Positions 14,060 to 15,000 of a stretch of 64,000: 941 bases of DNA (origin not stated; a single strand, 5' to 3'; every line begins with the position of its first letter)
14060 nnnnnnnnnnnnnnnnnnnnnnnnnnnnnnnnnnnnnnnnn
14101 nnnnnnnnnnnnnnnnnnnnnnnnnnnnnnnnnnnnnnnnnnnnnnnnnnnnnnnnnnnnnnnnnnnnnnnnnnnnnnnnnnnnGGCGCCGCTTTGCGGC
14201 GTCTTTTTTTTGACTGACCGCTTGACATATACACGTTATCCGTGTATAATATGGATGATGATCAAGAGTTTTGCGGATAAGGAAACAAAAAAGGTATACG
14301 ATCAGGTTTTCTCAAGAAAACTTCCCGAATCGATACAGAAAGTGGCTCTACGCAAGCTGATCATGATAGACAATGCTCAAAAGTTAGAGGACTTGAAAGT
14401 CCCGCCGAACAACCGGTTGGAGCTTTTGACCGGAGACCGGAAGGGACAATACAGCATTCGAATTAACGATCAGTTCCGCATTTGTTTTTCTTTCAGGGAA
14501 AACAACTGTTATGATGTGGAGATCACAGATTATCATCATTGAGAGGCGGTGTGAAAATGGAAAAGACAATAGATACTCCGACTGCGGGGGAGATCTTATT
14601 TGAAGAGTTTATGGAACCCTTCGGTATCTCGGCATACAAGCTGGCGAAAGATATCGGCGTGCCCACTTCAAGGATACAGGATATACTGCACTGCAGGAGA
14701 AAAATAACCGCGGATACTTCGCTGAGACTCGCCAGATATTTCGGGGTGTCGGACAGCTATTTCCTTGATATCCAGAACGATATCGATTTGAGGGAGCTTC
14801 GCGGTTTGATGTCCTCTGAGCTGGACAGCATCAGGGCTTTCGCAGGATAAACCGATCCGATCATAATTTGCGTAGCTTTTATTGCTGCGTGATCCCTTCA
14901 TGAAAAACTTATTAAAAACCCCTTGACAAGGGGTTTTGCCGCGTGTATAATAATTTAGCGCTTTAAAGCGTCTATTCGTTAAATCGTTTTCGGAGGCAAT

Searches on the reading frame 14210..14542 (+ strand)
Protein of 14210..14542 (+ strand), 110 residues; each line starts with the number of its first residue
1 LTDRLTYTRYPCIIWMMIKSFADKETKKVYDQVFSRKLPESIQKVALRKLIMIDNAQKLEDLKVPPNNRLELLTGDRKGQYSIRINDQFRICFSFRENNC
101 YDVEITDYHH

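Call 76: search_protein_families(library=pfam, proteins=[window:14210-14542:+], max_evalue=0.01)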
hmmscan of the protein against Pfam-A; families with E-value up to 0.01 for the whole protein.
window:14210-14542:+ (110 aa): 1 family
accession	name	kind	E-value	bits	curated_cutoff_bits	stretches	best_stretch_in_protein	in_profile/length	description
PF05015.19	HigB-like_toxin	-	5.3e-20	72.1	27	1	19-109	1-91/91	RelE-like toxin of type II toxin-antitoxin system HigB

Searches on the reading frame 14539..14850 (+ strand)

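Call 76: search_protein_families(library=pfam, proteins=[window:14539-14850:+], max_evalue=0.01)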
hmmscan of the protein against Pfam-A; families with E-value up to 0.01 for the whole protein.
window:14539-14850:+ (103 aa): 4 families
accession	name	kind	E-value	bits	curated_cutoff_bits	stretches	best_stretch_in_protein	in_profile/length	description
PF01381.28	HTH_3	-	1.7e-07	31.6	23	1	23-75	3-55/55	Helix-turn-helix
PF13443.12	HTH_26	-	0.0046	17.6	22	1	24-71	5-53/63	Cro/C1-type HTH DNA-binding domain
PF13560.12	HTH_31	-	0.006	17.3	27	0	29-72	14-58/64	Helix-turn-helix domain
PF12844.13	HTH_19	-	0.0074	16.6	30.2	0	28-76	11-59/64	Helix-turn-helix domain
